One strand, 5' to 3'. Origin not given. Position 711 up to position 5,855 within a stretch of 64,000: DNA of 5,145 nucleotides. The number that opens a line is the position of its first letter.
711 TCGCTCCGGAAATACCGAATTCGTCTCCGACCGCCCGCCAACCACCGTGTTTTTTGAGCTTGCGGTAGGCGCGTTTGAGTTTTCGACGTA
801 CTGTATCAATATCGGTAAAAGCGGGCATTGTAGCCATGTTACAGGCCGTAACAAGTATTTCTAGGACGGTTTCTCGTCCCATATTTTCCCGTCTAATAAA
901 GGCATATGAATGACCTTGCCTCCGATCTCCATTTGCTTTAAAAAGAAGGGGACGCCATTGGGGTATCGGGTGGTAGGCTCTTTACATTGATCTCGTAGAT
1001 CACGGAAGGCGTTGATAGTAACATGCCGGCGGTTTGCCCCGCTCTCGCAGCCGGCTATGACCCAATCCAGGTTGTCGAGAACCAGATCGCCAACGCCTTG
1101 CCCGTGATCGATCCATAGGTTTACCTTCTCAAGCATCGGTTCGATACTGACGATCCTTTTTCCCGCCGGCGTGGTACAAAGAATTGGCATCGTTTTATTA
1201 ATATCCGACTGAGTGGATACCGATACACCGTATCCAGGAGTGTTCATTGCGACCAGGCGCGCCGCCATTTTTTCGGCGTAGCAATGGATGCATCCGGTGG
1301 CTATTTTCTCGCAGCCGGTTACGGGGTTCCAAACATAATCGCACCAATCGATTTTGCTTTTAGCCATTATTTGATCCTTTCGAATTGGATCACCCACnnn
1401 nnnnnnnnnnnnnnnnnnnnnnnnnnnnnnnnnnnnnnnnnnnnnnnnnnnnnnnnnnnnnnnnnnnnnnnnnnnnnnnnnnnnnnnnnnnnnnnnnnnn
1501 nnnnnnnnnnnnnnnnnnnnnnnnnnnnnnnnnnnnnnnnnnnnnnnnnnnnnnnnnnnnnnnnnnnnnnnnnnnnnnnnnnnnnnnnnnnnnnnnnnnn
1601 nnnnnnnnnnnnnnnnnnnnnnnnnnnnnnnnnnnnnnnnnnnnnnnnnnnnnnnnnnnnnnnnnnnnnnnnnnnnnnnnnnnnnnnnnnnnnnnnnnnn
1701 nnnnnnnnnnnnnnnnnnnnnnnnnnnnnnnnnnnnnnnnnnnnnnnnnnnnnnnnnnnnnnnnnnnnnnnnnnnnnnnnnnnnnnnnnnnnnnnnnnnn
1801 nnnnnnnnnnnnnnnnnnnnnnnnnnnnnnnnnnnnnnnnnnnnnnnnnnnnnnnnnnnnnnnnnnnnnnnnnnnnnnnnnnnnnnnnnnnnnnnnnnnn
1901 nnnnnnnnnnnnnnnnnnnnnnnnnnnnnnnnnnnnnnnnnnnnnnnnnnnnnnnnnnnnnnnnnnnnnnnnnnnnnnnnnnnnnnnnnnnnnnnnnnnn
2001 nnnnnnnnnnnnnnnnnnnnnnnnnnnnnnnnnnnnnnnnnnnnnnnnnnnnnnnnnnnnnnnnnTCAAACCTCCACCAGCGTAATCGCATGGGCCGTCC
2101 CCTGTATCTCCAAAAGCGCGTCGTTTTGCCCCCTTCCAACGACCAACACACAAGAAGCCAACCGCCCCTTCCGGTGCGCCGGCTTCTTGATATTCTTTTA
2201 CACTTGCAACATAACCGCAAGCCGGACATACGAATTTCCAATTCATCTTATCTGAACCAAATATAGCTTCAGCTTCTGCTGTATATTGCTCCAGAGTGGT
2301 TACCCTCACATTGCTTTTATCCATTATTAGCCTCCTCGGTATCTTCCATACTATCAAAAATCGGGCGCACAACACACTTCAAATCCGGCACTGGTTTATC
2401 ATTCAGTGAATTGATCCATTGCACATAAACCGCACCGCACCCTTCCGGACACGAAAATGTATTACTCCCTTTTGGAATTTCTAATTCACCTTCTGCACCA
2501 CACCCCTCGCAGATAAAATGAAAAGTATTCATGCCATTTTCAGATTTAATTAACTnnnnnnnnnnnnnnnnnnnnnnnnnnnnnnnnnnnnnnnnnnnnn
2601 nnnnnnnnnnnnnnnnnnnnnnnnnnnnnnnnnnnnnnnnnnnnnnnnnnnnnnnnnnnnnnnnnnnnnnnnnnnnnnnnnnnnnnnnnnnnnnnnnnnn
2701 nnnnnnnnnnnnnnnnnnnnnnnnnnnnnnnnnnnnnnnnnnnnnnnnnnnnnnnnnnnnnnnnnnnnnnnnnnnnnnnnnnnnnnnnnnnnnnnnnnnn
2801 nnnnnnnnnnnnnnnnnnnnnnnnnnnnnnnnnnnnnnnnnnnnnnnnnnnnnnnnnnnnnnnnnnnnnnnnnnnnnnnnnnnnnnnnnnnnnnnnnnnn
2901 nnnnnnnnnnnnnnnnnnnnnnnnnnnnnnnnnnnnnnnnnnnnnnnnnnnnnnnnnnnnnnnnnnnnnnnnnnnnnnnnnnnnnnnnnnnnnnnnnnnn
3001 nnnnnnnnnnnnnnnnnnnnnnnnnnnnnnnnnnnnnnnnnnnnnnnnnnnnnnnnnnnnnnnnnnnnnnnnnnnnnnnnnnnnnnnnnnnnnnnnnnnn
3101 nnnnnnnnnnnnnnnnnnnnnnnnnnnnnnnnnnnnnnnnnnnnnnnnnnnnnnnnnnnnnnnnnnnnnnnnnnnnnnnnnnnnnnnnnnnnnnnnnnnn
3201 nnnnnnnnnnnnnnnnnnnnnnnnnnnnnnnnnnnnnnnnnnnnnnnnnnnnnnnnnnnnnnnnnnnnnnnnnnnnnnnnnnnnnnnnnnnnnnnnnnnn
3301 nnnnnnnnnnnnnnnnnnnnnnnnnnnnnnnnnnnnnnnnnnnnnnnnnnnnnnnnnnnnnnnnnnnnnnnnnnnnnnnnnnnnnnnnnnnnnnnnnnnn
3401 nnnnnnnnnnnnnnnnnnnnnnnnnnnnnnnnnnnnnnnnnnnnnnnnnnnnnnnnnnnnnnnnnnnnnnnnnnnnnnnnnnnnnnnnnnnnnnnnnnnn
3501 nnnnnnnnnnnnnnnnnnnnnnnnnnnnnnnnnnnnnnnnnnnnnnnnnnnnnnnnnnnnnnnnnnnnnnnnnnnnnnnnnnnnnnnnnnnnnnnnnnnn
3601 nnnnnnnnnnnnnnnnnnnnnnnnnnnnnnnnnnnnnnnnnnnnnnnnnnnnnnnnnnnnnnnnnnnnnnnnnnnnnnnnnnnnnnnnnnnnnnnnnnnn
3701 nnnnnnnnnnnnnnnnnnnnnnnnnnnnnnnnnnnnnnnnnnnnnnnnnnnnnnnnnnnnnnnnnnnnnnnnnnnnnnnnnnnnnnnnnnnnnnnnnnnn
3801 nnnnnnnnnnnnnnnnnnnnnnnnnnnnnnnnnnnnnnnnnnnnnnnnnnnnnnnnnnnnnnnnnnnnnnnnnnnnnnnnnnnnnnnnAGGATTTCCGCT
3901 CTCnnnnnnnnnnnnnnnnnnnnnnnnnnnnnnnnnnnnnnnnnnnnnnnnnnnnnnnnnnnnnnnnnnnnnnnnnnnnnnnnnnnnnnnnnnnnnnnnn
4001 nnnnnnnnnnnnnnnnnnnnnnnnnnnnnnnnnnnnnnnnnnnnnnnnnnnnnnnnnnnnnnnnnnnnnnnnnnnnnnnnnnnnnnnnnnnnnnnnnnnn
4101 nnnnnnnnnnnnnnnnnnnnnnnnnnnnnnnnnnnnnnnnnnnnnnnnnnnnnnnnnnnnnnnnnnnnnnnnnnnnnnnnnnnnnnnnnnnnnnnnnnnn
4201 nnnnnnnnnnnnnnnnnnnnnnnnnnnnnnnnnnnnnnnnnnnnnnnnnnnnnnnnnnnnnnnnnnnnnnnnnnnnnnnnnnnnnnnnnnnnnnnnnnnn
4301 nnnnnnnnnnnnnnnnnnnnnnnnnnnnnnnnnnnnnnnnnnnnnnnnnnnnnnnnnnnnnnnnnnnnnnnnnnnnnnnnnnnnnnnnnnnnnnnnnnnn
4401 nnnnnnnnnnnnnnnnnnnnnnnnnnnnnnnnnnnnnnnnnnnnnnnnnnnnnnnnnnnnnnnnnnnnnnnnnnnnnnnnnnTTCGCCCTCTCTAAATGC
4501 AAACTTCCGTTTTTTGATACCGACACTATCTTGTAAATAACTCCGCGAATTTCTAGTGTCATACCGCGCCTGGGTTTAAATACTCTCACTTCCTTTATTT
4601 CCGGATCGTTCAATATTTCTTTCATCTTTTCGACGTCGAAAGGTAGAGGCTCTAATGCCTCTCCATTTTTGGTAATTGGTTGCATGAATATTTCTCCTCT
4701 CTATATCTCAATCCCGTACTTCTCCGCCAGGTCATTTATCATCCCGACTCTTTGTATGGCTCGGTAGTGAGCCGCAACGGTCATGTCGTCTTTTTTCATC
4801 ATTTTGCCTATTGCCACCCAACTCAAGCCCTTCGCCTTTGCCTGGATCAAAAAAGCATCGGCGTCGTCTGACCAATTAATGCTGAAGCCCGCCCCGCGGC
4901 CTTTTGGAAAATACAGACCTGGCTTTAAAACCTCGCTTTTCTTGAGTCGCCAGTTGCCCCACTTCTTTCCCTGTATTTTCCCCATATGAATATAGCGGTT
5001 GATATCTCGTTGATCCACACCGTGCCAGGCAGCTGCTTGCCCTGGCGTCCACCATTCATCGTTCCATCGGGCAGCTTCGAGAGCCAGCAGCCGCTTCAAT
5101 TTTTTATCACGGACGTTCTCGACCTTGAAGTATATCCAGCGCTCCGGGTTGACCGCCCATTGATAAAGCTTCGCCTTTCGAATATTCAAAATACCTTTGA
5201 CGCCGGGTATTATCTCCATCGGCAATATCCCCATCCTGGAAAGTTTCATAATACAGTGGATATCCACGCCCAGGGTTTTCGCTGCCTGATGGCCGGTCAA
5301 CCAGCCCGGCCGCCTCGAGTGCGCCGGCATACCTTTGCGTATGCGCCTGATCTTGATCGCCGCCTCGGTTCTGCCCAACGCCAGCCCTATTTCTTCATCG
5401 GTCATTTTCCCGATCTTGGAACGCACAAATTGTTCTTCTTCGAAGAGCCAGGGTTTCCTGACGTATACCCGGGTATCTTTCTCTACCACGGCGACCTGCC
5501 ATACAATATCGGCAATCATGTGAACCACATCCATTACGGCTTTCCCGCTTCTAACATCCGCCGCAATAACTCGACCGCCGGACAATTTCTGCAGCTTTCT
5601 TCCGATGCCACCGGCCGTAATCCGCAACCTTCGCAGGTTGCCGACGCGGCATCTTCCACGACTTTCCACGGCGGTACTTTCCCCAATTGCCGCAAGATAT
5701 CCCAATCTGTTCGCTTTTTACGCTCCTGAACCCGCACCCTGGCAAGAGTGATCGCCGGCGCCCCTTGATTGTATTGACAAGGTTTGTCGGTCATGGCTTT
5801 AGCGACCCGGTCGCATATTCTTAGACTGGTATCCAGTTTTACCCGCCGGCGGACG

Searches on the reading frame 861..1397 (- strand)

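Call 20: search_protein_families(library=pfam, proteins=[window:861-1397:-], max_evalue=0.001)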
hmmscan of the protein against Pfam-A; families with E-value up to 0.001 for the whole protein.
window:861-1397:- (178 aa): 1 family
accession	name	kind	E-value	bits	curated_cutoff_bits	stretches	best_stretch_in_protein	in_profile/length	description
PF07505.17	DUF5131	-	2e-35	122.9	28.9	2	57-177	132-243/243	Protein of unknown function (DUF5131)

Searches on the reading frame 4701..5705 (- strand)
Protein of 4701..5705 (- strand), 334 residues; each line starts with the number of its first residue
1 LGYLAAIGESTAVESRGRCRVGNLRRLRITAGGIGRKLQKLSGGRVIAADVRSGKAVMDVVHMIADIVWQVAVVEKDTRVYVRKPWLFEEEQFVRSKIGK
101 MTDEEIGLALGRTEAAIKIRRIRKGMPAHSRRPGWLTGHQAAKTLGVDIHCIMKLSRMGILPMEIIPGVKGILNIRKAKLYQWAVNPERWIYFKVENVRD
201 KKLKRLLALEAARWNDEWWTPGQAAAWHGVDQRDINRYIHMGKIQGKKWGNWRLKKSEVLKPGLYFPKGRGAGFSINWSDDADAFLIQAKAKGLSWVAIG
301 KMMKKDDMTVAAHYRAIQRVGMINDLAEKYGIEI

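Call 11: search_protein_families(library=pfam, proteins=[window:4701-5705:-], max_evalue=0.01)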
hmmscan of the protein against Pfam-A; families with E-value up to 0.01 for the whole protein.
window:4701-5705:- (334 aa): 1 family
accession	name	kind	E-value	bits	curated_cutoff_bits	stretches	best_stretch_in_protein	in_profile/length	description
PF12728.13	HTH_17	-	0.00024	21.8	27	0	220-260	3-44/51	Helix-turn-helix domain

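Call 12: search_protein_families(library=phrogs, proteins=[window:4701-5705:-], max_evalue=0.001)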
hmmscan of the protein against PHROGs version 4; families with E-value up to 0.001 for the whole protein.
window:4701-5705:- (334 aa): 4 families
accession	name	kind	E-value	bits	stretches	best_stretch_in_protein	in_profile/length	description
phrog_323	-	transcription regulation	7.7e-07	30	1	58-135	75-149/319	transcriptional regulator, D5-like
phrog_2474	-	transcription regulation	5.4e-05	24.1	0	123-161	36-74/118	MerR-like transcriptional regulator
phrog_66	-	integration and excision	9e-05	23.3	0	215-259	90-136/412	excisionase and transcriptional regulator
phrog_14101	-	transcription regulation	0.00015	23.3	1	85-131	6-52/103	transcriptional regulator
